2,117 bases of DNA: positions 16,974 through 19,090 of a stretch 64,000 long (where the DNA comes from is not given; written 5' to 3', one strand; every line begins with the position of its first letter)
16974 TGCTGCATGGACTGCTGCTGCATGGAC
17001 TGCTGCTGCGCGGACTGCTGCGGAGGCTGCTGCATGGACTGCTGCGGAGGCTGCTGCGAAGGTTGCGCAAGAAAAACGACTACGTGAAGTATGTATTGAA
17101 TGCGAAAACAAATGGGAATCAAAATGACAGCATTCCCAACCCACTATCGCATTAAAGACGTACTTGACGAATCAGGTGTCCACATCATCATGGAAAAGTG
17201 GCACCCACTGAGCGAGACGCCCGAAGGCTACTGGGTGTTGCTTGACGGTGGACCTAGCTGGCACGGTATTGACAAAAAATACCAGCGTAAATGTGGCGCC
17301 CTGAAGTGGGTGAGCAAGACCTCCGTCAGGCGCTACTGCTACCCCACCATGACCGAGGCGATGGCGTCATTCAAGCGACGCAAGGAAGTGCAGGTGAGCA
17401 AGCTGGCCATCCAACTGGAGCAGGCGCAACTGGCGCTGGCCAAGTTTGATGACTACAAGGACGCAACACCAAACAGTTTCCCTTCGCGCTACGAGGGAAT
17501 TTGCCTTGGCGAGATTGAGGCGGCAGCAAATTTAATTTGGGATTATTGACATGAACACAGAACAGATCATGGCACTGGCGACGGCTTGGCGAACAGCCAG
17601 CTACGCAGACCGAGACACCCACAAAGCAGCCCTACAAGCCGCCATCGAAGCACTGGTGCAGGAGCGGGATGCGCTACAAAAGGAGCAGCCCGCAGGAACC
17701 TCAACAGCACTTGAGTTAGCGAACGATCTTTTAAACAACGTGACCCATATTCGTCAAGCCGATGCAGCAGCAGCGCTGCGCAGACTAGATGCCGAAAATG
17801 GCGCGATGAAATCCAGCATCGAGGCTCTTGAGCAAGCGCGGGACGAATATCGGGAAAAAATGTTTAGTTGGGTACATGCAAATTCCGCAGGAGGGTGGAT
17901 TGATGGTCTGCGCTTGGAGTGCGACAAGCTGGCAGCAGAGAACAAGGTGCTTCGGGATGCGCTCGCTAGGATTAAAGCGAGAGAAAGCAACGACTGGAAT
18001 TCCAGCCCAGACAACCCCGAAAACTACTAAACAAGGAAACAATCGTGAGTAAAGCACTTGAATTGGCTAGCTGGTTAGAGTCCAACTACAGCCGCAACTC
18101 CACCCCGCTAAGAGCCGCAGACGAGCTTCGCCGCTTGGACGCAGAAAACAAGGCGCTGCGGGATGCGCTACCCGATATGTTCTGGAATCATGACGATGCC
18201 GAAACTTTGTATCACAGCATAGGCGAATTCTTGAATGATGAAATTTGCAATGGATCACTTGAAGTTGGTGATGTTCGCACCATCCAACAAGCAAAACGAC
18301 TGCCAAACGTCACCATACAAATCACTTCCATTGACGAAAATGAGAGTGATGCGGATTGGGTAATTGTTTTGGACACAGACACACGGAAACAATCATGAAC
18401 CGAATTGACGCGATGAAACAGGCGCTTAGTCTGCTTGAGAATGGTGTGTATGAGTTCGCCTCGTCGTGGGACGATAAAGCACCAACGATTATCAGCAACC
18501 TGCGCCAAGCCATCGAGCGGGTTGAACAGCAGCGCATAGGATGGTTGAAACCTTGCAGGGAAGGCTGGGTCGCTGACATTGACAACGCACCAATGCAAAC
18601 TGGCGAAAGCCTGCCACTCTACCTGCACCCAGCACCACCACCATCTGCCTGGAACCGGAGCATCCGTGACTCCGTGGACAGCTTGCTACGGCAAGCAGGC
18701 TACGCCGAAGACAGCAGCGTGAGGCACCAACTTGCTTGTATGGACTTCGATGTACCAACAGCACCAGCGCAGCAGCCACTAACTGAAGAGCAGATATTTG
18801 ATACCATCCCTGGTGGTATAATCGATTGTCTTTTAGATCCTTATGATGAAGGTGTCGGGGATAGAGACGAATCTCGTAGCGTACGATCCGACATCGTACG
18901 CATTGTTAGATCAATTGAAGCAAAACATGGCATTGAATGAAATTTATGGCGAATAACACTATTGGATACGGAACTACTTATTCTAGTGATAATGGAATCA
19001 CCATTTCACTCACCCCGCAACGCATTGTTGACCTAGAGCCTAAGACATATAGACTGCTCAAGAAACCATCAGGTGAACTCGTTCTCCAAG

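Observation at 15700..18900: Second high-GC island of small coupled genes with a reused stop-start junction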

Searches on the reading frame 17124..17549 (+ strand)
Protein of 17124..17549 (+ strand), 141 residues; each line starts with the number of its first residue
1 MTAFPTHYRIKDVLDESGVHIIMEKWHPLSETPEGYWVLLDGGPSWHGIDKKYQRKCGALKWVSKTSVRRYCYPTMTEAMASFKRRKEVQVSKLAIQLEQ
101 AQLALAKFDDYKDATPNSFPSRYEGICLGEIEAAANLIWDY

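Call 9: search_protein_families(library=pfam, proteins=[window:17124-17549:+], max_evalue=0.1)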
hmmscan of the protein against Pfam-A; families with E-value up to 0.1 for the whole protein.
window:17124-17549:+ (141 aa): 0 families

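Call 10: search_protein_families(library=phrogs, proteins=[window:17124-17549:+], max_evalue=0.01)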
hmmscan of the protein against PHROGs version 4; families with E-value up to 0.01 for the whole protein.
window:17124-17549:+ (141 aa): 4 families
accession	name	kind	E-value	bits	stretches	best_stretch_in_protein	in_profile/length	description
phrog_13631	-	unknown function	3.4e-18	67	1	14-120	25-119/136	-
phrog_25384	-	unknown function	7.6e-10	40.2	1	58-102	51-95/103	-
phrog_1636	-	unknown function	0.0022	18.9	1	5-98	20-120/156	-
phrog_28215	-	unknown function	0.0081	16.7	0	54-96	85-125/193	-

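Call 33: find_related_loci(query=window:17124-17549:+, collection=viral_contigs, flank=5000)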
Query window:17124-17549:+ (141 aa) in viral_contigs; peptide patterns used: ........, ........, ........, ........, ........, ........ (x = any residue, [..] = any of these).
3 stretches matched a pattern; 1 encode a relative of the query (tblastn E <= 1e-3); 1 distinct loci.
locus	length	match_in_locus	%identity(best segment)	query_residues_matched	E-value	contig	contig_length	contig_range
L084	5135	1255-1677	86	1-141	3e-86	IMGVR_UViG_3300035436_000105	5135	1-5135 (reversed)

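Call 39: find_related_loci(query=window:17124-17549:+, collection=metagenome_contigs, flank=6000)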
Query window:17124-17549:+ (141 aa) in metagenome_contigs; peptide patterns used: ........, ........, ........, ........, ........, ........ (x = any residue, [..] = any of these).
59 stretches matched a pattern, but none encodes a relative of the query by tblastn (E <= 1e-3).

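Call 40: find_related_loci(query=window:17124-17549:+, collection=genome_contigs, flank=6000)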
Query window:17124-17549:+ (141 aa) in genome_contigs; peptide patterns used: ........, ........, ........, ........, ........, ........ (x = any residue, [..] = any of these).
32 stretches matched a pattern, but none encodes a relative of the query by tblastn (E <= 1e-3).

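Call 41: find_homologous_proteins(query=window:17124-17549:+, max_evalue=0.001)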
Query window:17124-17549:+ (141 aa): 22 proteins with E <= 0.001 among 30 candidates.
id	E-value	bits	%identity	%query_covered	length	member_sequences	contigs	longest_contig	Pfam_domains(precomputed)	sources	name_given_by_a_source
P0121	4.9e-80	285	87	99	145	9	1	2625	-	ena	-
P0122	6.8e-80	284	84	100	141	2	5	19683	-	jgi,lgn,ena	jgi:hypothetical protein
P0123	1.7e-78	279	86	100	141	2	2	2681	-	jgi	jgi:hypothetical protein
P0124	6.4e-78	278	85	100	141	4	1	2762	-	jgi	jgi:hypothetical protein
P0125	1.2e-75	270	82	100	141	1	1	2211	-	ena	-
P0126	1.2e-72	261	79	99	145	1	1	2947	-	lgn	-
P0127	6.8e-69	248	76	100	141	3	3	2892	-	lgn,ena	-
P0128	2.9e-68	246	73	100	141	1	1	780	-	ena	-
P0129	5.5e-63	229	71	99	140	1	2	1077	-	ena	-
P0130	1.1e-34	137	48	97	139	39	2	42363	-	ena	-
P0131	2.6e-32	130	47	99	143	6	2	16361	-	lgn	-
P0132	1.2e-31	128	46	98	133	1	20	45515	-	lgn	-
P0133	1.5e-27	114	44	96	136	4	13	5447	-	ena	-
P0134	2.8e-25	107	42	96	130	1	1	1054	-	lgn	-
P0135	3.1e-25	107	47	99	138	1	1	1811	-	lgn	-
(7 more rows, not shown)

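Call 42: find_encoding_contigs(protein=P0122, flank=10000, max_places=5)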
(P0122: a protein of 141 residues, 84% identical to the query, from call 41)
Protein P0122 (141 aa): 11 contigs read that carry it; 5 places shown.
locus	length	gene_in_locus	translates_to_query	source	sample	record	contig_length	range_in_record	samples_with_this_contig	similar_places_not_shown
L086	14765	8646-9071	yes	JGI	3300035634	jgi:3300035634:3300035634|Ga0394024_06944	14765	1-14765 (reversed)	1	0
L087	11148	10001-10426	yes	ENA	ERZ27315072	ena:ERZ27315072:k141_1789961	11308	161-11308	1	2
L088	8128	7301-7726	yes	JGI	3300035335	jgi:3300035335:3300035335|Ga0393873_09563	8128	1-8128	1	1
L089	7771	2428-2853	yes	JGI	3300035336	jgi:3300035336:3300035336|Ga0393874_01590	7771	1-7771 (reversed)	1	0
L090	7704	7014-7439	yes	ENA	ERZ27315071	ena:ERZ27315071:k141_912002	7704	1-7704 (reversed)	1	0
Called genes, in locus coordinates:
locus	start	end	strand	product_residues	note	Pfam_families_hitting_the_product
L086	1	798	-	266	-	?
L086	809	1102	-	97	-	-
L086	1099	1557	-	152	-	-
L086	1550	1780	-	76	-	-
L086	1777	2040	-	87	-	-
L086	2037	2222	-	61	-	-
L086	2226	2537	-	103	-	-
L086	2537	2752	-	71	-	-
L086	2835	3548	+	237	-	PF07022:Phage_CI_repr (weak), PF00717:Peptidase_S24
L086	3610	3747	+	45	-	-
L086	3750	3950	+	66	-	-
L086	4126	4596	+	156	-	-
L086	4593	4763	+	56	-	-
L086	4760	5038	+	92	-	-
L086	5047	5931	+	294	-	PF03837:RecT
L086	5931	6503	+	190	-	-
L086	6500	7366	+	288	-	-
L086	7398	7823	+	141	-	-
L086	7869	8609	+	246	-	PF00929:RNase_T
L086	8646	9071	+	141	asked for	-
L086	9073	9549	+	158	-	-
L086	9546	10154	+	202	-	-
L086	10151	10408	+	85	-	-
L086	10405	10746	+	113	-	-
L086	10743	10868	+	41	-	-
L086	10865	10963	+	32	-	-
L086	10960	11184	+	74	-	-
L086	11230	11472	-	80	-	-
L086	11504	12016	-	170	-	PF04002:RadC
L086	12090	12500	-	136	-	-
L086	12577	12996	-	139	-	-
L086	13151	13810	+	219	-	-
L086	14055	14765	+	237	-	?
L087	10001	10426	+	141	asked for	-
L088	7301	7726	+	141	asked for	-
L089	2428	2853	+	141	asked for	-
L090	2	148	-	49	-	?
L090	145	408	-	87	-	-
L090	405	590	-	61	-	-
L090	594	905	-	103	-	-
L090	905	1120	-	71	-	-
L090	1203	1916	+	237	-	PF07022:Phage_CI_repr (weak), PF00717:Peptidase_S24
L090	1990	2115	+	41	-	-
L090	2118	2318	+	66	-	-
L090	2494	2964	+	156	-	-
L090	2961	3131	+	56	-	-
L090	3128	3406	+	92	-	-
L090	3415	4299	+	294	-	PF03837:RecT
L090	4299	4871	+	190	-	-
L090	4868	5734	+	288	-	-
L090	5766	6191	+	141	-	-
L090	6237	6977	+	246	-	PF00929:RNase_T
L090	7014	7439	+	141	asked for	-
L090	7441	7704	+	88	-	?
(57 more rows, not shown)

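Call 43: find_encoding_contigs(protein=P0121, flank=5000, max_places=3)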
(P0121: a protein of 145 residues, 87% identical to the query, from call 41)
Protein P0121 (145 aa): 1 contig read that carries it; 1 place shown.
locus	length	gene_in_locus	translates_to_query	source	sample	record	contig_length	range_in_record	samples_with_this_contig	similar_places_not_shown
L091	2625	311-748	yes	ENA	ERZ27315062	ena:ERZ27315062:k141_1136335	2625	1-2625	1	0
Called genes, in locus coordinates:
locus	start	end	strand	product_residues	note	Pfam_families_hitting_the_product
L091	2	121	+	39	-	?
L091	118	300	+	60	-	-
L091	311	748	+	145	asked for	-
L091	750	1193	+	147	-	-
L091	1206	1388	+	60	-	-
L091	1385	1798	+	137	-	-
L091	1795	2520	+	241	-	-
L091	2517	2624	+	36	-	?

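Call 44: find_encoding_contigs(protein=P0127, flank=5000, max_places=3)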
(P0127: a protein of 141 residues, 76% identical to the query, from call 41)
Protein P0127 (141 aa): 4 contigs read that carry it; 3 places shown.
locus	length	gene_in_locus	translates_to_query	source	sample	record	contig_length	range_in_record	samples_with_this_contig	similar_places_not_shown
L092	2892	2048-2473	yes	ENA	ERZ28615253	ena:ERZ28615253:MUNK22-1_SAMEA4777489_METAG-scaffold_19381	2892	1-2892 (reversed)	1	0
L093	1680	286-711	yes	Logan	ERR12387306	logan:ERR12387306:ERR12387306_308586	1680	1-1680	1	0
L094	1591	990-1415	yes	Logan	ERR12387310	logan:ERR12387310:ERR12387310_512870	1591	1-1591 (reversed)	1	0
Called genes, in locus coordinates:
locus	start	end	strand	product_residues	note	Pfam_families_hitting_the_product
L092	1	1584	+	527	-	?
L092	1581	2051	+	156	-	-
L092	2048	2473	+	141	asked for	-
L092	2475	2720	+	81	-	-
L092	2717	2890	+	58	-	?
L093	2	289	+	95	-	?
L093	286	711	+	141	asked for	-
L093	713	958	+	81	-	-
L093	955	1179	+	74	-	-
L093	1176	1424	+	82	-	-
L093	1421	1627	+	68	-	PF13986:DUF4224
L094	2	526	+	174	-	?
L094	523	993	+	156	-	-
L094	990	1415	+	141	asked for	-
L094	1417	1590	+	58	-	?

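Call 55: find_related_loci(query=A1, collection=genome_contigs, flank=8000)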
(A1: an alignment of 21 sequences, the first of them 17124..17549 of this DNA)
Query A1 (141 aa) in genome_contigs; peptide patterns used: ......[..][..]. (x = any residue, [..] = any of these).
2 stretches matched a pattern, but none encodes a relative of the query by tblastn (E <= 1e-3).

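Call 56: search_dna_similar(query=window:17124-17549:+, collection=phages, mode=protein, max_rows=25, max_evalue=0.001)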
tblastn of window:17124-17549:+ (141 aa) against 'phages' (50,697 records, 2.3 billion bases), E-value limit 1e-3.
Records with a match: 7; places in all: 7; records where one place covers at least 80% of the query: 0.
Best place of each record, by identity: <60% 7.
By first word of the organism name: Erwinia 4; Vibrio 3.
By host as written in the record: Erwinia amylovora 1/79 2; Vibrio splendidus 2; Erwinia amylovora CFBP 1430 2; Vibrio crassostreae 1.
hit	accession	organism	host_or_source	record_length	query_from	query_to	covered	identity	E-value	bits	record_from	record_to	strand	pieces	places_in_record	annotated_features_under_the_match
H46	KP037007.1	Erwinia phage phiEa2809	Erwinia amylovora 1/79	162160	1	91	65%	37.5%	6e-5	47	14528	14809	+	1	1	hypothetical protein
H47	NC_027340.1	Erwinia phage phiEa2809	Erwinia amylovora 1/79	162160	1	91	65%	37.5%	6e-5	47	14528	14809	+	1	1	hypothetical protein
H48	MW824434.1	Vibrio phage PS65A.1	Vibrio crassostreae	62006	1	90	64%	37.8%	4e-8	56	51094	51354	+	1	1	hypothetical protein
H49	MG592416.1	Vibrio phage 1.032.O._10N.261.54.F5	Vibrio splendidus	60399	4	90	62%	38.2%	2e-7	54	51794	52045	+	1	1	hypothetical protein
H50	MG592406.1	Vibrio phage 1.022.O._10N.286.45.A10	Vibrio splendidus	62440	4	90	62%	38.2%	2e-7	54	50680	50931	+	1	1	hypothetical protein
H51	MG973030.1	Erwinia phage vB_EamM-Bue1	Erwinia amylovora CFBP 1430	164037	7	91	60%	35.9%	4e-5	47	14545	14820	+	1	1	hypothetical protein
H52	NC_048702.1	Erwinia phage vB_EamM-Bue1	Erwinia amylovora CFBP 1430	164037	7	91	60%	35.9%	4e-5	47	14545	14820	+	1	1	hypothetical protein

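Call 84: search_protein_families(library=ncbifam, proteins=[window:17124-17549:+], max_evalue=0.05)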
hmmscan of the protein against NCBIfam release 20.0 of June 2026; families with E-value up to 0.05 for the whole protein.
window:17124-17549:+ (141 aa): 0 families

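Call 85: search_protein_families(library=padloc, proteins=[window:17124-17549:+], max_evalue=0.05)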
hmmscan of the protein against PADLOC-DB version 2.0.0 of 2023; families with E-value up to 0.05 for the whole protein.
window:17124-17549:+ (141 aa): 0 families

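Call 87: predict_structure(alignment_id=A1)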
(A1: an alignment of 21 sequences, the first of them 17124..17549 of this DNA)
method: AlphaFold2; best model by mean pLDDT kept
length: 141 residues; sequences in the alignment: 21
mean_pLDDT: 90.4   pTM: 0.73
mean pLDDT of the five models: 90.4, 90.0, 89.8, 87.7, 86.2
residues with pLDDT >= 90: 94; 70-90: 42; 50-70: 3; < 50: 2
segments of 3 or more residues with pLDDT < 50: none
pLDDT, mean of each block of 10 residues (from residue 1): 81 96 94 93 89 92 89 95 95 93 93 87 86 83 59
secondary structure, 60 per line:
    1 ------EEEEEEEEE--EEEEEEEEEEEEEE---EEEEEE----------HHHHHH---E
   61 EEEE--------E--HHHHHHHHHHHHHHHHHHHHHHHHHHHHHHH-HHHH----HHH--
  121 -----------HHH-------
elements in order: E7-15 E18-31 E35-40 H51-56 E60-64 H76-106 H108-111

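Call 90: fold_search(model_id=the predicted structure, library=pdb)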
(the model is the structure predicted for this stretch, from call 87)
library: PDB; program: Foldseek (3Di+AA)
matches with E <= 10: 305; with E <= 0.001: 0
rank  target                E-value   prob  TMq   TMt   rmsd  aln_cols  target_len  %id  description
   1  9fqr_X1               3.3e-01  0.18  0.23  0.02   9.4       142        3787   16  96-nm repeat of axonemal doublet microtubules from bovine sperm (released 2025-03-26)
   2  2z13                  1.1e+00  0.30  0.21  0.24   5.6        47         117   15  Crystal structure of the N-terminal DUF1126 in human EF-hand domain (released 2007-11-13)
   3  3mmg_A                1.1e+00  0.23  0.21  0.15   7.0        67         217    9  Crystal structure of tobacco vein mottling virus protease (released 2010-10-20)
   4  9e5c_6e               1.2e+00  0.20  0.32  0.02  10.6       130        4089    7  Cryo-EM structure of 96 nm repeat of microtubule doublet from T. brucei flagellum (released 2025-03-12)
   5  5bnd_A                1.3e+00  0.09  0.14  0.12  11.0        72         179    8  Crystal structure of the C-terminal domain of TagH (released 2016-07-06)
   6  4kis_C                1.3e+00  0.08  0.16  0.09  21.3       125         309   12  Crystal Structure of a LSR-DNA Complex (released 2013-07-10)
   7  8uu9_e                1.4e+00  0.14  0.17  0.16  10.0        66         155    8  Cryo-EM structure of the ratcheted Listeria innocua 70S ribosome (head-swiveled) in complex with HflXr and pe/E-tRNA ( (released 2024-02-28)
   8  4akr_A                1.6e+00  0.06  0.19  0.12  17.4       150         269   11  Crystal Structure of the cytoplasmic actin capping protein Cap32_34 from Dictyostelium discoideum (released 2012-07-04)
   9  7pau_7                1.7e+00  0.10  0.21  0.17  11.0       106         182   16  free 50S in complex with ribosome recycling factor in untreated Mycoplasma pneumoniae cells (released 2022-05-25)
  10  2z14                  1.8e+00  0.18  0.14  0.17   7.5        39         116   13  Crystal structure of the N-terminal DUF1126 in human ef-hand domain containing 2 protein (released 2007-11-13)
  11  8jdi_B                2.1e+00  0.10  0.14  0.08  17.2        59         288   19  Crystal structure of Cas7-AcrIF25 complex (released 2024-05-29)
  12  5mmj_e                2.2e+00  0.12  0.17  0.14   9.6        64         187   12  Structure of the small subunit of the chloroplast ribosome (released 2017-01-11)
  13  4s29                  2.2e+00  0.10  0.18  0.06  10.3        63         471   14  Crystal structure of Arabidopsis thaliana ThiC with bound imidazole ribonucleotide and Fe (released 2015-04-08)
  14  4s25                  2.2e+00  0.10  0.17  0.06  10.2        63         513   17  Crystal structure of Arabidopsis thaliana ThiC with bound imidazole ribonucleotide, S-adenosylhomocysteine, Fe4S4 cluste (released 2015-04-08)
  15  9rsc_Y                2.2e+00  0.07  0.16  0.18  12.8        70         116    8  Ternary complex of an improved charged molecular glue degrader ZZ2-SO2H, BRD4(BD1) neosubstrate, and the CTLH E3 ligas (released 2026-04-08)
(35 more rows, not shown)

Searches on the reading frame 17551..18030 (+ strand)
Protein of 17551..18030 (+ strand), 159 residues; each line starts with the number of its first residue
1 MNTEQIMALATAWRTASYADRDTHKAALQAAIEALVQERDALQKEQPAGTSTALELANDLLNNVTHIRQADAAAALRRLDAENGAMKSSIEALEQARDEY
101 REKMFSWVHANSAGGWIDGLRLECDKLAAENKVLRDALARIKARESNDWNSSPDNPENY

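Call 9: search_protein_families(library=pfam, proteins=[window:17551-18030:+], max_evalue=0.1)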
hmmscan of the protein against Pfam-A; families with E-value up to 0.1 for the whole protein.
window:17551-18030:+ (159 aa): 6 families
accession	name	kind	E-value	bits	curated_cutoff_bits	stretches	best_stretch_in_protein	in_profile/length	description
PF12325.13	TMF_TATA_bd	-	0.0011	19.6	29.1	1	73-111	18-56/115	TATA element modulatory factor 1 TATA binding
PF04977.20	DivIC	-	0.0014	18.8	28.9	0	12-45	13-46/80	Septum formation initiator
PF02183.23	HALZ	-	0.0036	17.8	28.1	0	118-144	15-41/43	Homeobox associated leucine zipper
PF00170.26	bZIP_1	-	0.0081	16.7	27.6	0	78-101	37-60/64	bZIP transcription factor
PF11559.13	ADIP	-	0.022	15.3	34.3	0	73-142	58-121/151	Afadin- and alpha -actinin-Binding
PF10224.14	DUF2205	-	0.041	14.4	26.7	0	117-136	39-58/75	Short coiled-coil protein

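Call 10: search_protein_families(library=phrogs, proteins=[window:17551-18030:+], max_evalue=0.01)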
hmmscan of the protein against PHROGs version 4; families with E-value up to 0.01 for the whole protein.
window:17551-18030:+ (159 aa): 1 family
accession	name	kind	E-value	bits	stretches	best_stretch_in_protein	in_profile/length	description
phrog_28849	-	unknown function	0.0076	17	0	73-143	25-98/160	-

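Call 34: find_related_loci(query=window:17551-18030:+, collection=viral_contigs, flank=5000)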
Query window:17551-18030:+ (159 aa) in viral_contigs; peptide patterns used: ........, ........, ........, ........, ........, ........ (x = any residue, [..] = any of these).
8 stretches matched a pattern; 2 encode a relative of the query (tblastn E <= 1e-3); 2 distinct loci.
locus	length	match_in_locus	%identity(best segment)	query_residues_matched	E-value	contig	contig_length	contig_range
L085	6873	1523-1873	34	1-147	7e-9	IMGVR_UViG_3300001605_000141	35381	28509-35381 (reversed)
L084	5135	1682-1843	44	1-139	1e-5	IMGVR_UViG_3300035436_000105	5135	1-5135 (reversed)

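Call 84: search_protein_families(library=ncbifam, proteins=[window:17551-18030:+], max_evalue=0.05)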
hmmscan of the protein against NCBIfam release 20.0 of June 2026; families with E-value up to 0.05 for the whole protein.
window:17551-18030:+ (159 aa): 3 families
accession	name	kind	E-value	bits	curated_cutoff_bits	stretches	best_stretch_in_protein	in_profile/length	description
NF047408.1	SA0632_fam_LP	equivalog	0.00099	18.7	70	0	22-46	21-45/68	SA0632 family lipoprotein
NF045487.1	ASRP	equivalog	0.0097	14.5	300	1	22-113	155-240/593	archaea-specific SMC-related protein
NF005602.0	PRK07338.1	equivalog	0.043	12.4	357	0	87-145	8-66/409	hydrolase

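Call 85: search_protein_families(library=padloc, proteins=[window:17551-18030:+], max_evalue=0.05)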
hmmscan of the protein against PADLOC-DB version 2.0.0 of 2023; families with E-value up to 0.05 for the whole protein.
window:17551-18030:+ (159 aa): 0 families

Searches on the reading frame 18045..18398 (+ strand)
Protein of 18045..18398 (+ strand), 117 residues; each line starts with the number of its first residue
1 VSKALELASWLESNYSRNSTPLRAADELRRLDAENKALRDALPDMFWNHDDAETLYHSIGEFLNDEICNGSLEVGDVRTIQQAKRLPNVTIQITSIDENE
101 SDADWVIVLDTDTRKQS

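Call 9: search_protein_families(library=pfam, proteins=[window:18045-18398:+], max_evalue=0.1)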
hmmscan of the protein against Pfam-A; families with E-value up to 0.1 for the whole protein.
window:18045-18398:+ (117 aa): 0 families

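Call 10: search_protein_families(library=phrogs, proteins=[window:18045-18398:+], max_evalue=0.01)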
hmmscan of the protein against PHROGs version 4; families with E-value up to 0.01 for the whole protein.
window:18045-18398:+ (117 aa): 1 family
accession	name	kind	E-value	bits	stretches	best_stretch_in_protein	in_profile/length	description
phrog_37212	-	unknown function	0.0066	17.4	1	24-42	45-63/194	-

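Call 84: search_protein_families(library=ncbifam, proteins=[window:18045-18398:+], max_evalue=0.05)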
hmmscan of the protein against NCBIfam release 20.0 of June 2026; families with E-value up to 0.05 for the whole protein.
window:18045-18398:+ (117 aa): 0 families

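Call 85: search_protein_families(library=padloc, proteins=[window:18045-18398:+], max_evalue=0.05)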
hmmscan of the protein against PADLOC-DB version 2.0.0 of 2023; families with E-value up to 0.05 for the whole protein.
window:18045-18398:+ (117 aa): 0 families

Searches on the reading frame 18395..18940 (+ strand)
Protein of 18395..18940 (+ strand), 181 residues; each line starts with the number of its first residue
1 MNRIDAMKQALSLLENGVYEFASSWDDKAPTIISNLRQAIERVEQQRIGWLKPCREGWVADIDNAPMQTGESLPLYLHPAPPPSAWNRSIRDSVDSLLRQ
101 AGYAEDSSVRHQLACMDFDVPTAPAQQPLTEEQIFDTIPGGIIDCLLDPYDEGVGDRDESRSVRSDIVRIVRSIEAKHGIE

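Call 9: search_protein_families(library=pfam, proteins=[window:18395-18940:+], max_evalue=0.1)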
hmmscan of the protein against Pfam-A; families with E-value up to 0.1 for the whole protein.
window:18395-18940:+ (181 aa): 0 families

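Call 10: search_protein_families(library=phrogs, proteins=[window:18395-18940:+], max_evalue=0.01)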
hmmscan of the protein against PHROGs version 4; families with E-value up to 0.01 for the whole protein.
window:18395-18940:+ (181 aa): 0 families

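Call 57: search_dna_similar(query=window:18395-18940:+, collection=phages, mode=protein, max_rows=25, max_evalue=0.001)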
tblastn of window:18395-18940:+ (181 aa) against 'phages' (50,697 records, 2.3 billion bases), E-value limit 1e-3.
No match.

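Call 84: search_protein_families(library=ncbifam, proteins=[window:18395-18940:+], max_evalue=0.05)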
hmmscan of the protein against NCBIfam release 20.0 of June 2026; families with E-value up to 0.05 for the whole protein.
window:18395-18940:+ (181 aa): 0 families

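Call 85: search_protein_families(library=padloc, proteins=[window:18395-18940:+], max_evalue=0.05)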
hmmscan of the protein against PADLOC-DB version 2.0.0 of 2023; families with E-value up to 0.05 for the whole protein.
window:18395-18940:+ (181 aa): 0 families
